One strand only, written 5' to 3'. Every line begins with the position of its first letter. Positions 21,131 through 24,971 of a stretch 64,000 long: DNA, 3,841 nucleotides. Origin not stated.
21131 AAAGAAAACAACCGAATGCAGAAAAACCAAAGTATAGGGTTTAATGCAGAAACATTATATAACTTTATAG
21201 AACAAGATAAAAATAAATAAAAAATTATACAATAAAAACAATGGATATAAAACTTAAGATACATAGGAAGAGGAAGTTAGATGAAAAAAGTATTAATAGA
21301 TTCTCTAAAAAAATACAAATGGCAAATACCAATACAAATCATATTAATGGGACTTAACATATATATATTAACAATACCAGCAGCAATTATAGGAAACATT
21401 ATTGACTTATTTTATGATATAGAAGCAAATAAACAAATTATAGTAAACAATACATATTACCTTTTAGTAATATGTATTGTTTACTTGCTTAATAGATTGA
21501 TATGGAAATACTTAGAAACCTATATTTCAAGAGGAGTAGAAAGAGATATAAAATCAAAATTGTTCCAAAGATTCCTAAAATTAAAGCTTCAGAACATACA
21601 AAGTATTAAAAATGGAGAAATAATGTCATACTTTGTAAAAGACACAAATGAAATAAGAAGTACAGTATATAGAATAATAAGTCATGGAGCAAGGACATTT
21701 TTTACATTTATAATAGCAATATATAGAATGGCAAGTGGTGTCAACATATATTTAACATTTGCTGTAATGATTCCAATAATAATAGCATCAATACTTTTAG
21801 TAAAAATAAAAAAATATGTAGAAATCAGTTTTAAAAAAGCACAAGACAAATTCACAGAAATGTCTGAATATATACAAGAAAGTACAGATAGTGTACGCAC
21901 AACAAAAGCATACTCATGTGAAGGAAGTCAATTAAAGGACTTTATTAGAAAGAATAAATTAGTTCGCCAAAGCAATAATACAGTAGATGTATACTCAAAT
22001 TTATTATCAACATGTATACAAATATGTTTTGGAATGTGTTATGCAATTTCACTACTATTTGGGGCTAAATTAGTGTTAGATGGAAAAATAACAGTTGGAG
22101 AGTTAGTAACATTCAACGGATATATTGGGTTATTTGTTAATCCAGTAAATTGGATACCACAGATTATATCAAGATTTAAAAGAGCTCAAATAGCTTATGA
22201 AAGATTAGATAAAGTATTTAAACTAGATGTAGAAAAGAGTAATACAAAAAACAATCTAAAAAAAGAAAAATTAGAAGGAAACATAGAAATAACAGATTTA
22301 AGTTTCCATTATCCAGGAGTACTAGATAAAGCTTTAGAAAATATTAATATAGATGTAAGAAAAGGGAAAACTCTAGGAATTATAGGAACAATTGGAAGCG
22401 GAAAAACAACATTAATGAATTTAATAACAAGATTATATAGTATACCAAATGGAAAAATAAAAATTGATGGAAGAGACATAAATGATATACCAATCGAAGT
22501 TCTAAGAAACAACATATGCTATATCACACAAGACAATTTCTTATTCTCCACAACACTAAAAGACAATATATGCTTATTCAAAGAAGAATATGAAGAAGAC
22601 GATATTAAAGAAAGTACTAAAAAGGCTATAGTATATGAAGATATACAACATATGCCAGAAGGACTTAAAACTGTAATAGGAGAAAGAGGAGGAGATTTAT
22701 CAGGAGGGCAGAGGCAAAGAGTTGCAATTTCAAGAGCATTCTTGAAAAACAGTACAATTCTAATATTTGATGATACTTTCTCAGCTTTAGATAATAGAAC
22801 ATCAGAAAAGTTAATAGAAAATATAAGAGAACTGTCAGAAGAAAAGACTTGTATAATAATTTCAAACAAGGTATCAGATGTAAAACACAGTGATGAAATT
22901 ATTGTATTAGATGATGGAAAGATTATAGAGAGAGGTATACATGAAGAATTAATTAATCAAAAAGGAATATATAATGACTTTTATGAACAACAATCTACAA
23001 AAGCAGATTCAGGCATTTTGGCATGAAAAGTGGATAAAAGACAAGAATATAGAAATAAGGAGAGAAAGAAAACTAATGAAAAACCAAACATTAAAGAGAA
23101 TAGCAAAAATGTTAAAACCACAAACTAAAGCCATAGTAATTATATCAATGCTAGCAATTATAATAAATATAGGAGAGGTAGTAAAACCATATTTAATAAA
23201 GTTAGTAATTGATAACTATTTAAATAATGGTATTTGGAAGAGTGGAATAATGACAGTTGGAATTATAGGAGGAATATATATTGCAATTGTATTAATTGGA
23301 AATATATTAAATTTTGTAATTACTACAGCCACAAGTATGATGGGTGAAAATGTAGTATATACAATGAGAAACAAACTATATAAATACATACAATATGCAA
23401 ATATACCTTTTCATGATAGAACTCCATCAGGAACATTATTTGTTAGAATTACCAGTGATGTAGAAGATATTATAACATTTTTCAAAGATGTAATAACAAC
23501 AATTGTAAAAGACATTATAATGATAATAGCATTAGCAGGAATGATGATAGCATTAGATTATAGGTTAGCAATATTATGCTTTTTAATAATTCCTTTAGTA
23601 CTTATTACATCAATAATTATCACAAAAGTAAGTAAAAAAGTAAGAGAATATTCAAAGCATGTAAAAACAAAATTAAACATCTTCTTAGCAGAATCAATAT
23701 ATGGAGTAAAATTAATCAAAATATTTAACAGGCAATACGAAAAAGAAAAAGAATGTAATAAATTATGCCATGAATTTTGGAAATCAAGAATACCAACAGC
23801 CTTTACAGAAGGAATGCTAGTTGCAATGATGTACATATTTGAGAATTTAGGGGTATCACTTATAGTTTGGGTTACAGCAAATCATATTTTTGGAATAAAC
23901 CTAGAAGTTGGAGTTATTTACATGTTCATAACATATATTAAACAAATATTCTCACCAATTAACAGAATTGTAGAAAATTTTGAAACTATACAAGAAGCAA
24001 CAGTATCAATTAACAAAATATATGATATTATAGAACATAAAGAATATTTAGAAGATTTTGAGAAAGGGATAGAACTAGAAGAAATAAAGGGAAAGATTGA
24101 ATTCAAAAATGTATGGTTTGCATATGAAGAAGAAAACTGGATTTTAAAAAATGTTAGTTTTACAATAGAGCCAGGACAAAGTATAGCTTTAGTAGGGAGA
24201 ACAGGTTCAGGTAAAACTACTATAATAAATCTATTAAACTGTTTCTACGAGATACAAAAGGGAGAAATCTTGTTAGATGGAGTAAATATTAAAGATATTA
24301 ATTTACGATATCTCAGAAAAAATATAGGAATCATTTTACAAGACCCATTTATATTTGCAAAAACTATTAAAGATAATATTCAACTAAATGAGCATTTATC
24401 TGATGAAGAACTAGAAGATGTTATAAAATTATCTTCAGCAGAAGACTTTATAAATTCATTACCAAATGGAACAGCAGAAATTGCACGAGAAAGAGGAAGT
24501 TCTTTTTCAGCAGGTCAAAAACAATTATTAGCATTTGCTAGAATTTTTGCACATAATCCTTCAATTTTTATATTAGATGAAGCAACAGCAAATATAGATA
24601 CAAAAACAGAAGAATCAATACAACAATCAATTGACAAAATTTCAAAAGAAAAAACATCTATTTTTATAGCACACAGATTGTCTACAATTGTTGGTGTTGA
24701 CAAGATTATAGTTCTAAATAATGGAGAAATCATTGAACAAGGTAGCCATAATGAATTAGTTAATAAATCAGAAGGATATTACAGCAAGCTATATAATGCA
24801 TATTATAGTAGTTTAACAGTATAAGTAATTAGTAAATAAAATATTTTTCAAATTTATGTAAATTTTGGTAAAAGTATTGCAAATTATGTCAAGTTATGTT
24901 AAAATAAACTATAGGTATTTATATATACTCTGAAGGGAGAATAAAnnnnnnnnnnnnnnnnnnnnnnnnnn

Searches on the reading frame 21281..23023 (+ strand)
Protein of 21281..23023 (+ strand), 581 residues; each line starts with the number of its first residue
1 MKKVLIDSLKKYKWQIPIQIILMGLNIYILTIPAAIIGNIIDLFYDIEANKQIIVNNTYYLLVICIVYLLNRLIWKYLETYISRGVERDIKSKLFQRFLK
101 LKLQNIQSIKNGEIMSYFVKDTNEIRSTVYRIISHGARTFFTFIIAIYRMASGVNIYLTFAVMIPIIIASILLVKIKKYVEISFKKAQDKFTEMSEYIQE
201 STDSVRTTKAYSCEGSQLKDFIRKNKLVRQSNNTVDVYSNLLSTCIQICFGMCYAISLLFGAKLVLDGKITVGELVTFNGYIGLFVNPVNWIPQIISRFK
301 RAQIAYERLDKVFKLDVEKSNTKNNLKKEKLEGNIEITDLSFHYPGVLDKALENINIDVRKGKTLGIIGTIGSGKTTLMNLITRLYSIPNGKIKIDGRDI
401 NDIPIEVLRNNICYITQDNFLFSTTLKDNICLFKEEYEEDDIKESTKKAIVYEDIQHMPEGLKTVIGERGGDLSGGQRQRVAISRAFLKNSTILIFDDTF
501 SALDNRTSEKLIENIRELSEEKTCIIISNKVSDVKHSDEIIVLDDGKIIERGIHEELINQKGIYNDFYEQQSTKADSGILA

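Call 41: search_protein_families(library=pfam, proteins=[window:21281-23023:+], max_evalue=0.0001)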
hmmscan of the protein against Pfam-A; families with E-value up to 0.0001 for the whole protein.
window:21281-23023:+ (581 aa): 3 families
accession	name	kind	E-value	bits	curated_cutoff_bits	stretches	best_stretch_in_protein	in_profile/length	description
PF00005.33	ABC_tran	-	1.1e-30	107.4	25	1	352-500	1-136/137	ABC transporter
PF00664.28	ABC_membrane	-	8.4e-29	101.5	28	1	34-289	19-274/274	ABC transporter transmembrane region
PF02463.25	SMC_N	-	5.1e-05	23.3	40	0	294-541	135-209/220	RecF/RecN/SMC N terminal domain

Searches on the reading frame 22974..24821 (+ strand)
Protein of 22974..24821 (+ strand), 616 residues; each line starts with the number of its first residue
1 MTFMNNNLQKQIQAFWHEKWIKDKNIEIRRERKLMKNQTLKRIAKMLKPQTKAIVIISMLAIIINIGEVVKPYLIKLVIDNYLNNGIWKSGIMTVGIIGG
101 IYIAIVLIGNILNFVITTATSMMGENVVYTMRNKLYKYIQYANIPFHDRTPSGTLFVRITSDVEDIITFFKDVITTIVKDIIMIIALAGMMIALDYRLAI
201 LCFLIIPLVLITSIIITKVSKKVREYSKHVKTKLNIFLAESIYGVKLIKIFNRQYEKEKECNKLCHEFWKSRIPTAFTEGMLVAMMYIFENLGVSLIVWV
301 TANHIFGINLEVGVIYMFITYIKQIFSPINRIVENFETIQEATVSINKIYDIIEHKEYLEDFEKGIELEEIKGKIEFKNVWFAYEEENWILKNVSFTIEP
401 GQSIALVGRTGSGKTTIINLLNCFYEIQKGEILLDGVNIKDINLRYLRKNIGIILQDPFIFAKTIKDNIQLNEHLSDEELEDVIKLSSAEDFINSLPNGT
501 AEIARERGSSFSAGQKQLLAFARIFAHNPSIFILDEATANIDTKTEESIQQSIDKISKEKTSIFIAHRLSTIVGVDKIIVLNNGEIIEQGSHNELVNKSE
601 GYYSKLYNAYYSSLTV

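Call 41: search_protein_families(library=pfam, proteins=[window:22974-24821:+], max_evalue=0.0001)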
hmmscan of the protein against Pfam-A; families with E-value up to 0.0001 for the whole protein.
window:22974-24821:+ (616 aa): 3 families
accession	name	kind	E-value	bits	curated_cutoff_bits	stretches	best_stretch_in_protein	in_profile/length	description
PF00664.28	ABC_membrane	-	1.8e-36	126.7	28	1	55-328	2-273/274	ABC transporter transmembrane region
PF00005.33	ABC_tran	-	3.2e-30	106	25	1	391-539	1-137/137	ABC transporter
PF02463.25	SMC_N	-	1.6e-05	24.9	40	1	478-580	135-210/220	RecF/RecN/SMC N terminal domain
